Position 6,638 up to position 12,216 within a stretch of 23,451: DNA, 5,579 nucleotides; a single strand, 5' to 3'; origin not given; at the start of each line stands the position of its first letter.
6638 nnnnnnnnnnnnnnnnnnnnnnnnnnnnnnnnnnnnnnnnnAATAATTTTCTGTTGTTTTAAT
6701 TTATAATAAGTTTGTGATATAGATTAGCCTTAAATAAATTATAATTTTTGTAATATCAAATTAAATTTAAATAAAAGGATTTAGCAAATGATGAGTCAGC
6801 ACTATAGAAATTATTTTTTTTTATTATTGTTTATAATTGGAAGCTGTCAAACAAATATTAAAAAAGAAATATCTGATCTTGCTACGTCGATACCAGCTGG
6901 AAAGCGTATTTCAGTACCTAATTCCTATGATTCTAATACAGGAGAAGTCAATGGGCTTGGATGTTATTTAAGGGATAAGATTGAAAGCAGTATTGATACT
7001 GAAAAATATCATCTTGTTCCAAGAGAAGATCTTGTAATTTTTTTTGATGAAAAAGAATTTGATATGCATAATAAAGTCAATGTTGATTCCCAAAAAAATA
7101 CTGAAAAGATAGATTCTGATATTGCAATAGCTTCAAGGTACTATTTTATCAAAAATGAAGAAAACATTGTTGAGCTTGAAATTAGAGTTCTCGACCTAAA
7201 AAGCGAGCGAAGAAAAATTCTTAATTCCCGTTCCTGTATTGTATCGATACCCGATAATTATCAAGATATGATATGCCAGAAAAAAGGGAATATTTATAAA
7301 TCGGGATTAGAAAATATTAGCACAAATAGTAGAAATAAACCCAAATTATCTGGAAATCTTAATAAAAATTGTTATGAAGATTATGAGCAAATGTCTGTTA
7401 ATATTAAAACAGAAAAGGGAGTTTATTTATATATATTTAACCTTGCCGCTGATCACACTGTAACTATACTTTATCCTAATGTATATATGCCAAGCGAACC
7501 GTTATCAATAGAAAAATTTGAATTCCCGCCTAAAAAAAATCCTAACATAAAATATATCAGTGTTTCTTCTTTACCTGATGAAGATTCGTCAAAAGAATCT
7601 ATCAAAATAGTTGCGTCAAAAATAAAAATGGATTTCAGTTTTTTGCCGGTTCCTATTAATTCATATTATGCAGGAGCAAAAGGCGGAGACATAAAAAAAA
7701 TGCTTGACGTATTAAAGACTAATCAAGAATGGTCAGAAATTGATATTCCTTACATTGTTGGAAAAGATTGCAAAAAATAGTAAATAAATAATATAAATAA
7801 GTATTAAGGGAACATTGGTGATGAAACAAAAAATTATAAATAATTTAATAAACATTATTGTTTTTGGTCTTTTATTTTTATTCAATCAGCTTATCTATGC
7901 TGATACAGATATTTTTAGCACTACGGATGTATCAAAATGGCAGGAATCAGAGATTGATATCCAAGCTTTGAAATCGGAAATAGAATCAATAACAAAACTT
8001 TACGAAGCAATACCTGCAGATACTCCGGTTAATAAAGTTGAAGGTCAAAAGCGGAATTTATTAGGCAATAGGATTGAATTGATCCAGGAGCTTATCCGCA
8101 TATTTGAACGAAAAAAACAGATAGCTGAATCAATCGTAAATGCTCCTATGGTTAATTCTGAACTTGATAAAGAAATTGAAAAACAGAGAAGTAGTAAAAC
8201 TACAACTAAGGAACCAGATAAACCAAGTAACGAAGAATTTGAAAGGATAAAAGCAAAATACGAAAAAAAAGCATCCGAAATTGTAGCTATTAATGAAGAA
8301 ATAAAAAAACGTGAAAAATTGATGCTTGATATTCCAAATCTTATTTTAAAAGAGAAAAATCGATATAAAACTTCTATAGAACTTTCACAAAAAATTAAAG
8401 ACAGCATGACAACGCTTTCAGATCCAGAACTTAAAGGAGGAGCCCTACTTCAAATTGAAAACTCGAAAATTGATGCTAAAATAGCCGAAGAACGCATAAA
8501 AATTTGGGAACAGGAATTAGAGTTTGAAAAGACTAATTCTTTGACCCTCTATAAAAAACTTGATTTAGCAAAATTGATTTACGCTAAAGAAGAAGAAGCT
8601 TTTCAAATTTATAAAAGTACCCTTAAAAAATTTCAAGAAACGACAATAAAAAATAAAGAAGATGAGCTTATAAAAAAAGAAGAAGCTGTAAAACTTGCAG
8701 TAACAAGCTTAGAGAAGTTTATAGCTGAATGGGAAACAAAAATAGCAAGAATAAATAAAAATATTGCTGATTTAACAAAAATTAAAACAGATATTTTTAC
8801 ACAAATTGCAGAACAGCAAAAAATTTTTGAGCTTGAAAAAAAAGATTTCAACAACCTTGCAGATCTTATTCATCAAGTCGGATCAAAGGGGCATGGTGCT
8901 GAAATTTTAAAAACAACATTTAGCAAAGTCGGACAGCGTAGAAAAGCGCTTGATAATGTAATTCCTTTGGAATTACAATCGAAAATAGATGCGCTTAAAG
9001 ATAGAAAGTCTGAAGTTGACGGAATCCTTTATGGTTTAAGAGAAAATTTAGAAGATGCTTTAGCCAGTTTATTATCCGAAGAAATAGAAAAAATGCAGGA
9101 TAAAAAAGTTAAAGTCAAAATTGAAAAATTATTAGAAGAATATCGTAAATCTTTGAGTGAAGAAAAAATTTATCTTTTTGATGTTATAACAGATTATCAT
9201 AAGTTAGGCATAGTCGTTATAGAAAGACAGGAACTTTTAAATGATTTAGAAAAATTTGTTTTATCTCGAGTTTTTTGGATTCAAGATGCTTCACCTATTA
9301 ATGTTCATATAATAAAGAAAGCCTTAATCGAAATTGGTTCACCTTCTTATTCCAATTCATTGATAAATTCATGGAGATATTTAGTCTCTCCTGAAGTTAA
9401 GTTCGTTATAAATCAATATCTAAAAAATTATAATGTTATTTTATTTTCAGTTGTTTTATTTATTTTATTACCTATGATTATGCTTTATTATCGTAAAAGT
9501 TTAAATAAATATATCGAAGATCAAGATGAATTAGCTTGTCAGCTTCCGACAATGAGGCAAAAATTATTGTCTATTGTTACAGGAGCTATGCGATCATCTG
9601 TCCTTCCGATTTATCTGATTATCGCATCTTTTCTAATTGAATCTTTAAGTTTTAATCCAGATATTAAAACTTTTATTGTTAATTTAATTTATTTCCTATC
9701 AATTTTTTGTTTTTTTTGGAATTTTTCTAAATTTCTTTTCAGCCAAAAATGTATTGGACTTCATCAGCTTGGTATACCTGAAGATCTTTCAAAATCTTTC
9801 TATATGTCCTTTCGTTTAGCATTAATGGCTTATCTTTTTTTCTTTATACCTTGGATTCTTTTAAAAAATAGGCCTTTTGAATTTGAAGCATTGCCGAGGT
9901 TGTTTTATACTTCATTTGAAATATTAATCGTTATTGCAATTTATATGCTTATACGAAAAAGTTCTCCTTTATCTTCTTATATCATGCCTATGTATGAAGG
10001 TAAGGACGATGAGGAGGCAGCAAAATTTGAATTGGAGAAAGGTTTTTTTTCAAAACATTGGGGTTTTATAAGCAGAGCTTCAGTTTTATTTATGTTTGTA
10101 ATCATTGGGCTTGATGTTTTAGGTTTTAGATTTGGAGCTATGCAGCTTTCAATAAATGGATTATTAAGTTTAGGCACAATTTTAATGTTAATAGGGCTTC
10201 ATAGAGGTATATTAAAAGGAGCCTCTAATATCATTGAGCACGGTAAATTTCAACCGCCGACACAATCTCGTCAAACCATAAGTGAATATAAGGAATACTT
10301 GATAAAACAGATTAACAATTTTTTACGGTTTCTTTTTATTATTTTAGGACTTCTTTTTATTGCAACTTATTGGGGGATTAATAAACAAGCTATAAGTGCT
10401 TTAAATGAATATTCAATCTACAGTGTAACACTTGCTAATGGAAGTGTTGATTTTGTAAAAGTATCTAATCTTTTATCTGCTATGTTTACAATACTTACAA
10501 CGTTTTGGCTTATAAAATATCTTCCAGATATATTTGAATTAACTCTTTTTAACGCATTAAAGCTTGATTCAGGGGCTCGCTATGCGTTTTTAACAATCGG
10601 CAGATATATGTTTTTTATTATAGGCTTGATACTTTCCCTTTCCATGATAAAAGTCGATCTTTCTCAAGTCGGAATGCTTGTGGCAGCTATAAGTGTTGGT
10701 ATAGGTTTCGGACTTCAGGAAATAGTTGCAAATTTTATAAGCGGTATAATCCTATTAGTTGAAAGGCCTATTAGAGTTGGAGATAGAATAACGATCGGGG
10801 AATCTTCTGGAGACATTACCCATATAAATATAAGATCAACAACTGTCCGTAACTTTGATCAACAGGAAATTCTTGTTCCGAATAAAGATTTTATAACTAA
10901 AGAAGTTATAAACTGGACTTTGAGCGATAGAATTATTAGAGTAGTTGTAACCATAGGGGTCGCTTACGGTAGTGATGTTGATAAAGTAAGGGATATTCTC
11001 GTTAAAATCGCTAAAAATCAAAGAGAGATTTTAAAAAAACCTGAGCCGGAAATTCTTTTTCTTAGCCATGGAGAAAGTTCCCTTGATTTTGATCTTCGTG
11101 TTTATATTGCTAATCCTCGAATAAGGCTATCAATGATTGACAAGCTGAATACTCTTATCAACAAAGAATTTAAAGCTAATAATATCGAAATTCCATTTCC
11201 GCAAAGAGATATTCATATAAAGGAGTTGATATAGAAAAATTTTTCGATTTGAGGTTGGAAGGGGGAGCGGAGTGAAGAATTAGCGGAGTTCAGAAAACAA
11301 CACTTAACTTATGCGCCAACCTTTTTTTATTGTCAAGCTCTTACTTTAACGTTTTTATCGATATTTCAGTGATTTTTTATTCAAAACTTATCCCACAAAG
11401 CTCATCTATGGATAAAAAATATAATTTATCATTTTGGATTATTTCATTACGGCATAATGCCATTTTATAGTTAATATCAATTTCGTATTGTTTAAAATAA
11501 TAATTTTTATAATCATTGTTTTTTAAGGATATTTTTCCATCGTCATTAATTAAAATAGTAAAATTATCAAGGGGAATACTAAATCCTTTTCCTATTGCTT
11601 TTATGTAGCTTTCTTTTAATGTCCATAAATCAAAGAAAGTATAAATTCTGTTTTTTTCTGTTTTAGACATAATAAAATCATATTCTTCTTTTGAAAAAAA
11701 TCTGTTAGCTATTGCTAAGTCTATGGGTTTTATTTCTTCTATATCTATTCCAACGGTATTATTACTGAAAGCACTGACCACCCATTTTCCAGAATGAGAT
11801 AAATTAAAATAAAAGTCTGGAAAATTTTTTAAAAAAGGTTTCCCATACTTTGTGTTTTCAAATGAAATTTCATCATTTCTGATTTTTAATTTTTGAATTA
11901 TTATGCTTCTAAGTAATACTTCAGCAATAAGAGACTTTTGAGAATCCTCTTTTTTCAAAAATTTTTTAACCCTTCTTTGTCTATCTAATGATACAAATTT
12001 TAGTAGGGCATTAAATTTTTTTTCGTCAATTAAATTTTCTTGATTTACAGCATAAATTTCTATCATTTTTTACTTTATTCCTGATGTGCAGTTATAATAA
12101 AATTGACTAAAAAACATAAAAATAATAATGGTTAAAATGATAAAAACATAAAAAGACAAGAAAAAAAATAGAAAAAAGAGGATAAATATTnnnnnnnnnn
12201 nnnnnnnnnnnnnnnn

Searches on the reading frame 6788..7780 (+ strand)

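Call 7: search_protein_families(library=pfam, proteins=[window:6788-7780:+])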
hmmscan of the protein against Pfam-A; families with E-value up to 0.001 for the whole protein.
window:6788-7780:+ (330 aa): 1 family
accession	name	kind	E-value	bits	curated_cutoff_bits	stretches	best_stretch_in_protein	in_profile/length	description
PF14326.11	DUF4384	-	1.7e-07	31.7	27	1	200-277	6-78/81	Domain of unknown function (DUF4384)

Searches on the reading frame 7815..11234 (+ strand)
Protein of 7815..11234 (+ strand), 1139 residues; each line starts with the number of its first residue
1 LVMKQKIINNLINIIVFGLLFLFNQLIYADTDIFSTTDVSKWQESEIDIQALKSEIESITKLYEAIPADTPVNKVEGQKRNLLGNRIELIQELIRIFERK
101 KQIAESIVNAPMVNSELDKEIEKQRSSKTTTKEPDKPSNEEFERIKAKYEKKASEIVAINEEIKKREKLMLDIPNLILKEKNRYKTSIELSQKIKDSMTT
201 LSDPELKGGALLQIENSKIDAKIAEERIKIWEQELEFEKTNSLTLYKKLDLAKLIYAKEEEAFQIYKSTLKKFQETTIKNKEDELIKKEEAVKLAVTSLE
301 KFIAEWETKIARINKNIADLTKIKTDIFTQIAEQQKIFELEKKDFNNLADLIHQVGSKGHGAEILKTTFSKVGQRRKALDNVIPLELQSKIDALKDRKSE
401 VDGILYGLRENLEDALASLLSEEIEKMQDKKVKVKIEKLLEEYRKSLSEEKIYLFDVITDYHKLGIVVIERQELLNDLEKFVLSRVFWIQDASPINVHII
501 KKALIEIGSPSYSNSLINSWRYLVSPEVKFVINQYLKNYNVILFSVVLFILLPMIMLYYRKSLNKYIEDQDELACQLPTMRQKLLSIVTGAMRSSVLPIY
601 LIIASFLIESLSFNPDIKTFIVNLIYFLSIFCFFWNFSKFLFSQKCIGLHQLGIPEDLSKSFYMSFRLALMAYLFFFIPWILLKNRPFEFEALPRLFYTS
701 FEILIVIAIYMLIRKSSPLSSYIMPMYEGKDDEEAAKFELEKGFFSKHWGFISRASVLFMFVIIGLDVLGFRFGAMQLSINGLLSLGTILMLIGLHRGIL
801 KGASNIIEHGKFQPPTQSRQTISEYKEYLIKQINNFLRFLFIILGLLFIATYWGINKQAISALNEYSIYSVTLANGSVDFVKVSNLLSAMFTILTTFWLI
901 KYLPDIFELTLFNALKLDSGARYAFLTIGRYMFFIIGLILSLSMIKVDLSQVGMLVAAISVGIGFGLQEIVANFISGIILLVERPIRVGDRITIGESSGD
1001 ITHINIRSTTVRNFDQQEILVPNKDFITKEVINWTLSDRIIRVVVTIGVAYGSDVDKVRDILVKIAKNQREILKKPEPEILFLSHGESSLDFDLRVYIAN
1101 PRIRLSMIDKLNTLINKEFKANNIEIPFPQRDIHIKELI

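Call 7: search_protein_families(library=pfam, proteins=[window:7815-11234:+])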
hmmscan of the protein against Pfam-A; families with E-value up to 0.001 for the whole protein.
window:7815-11234:+ (1139 aa): 2 families
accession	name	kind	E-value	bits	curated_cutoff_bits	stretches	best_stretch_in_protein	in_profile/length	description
PF00924.24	MS_channel_2nd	-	3.5e-23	81.9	20.2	1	970-1035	2-67/68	Mechanosensitive ion channel, beta-domain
PF21082.3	MS_channel_3rd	-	5.8e-17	62.3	21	1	1043-1126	1-88/88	Mechanosensitive ion channel MscS, C-terminal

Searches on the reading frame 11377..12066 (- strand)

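Call 7: search_protein_families(library=pfam, proteins=[window:11377-12066:-])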
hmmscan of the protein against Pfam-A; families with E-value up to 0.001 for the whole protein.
window:11377-12066:- (229 aa): 2 families
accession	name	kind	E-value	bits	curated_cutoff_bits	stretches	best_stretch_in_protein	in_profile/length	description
PF01648.25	ACPS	-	8e-21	74.6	25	1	105-192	2-97/111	4'-phosphopantetheinyl transferase superfamily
PF22624.1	AASDHPPT_N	-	3.6e-19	69.3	27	1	15-99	7-96/100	4'-phosphopantetheinyl transferase, N-terminal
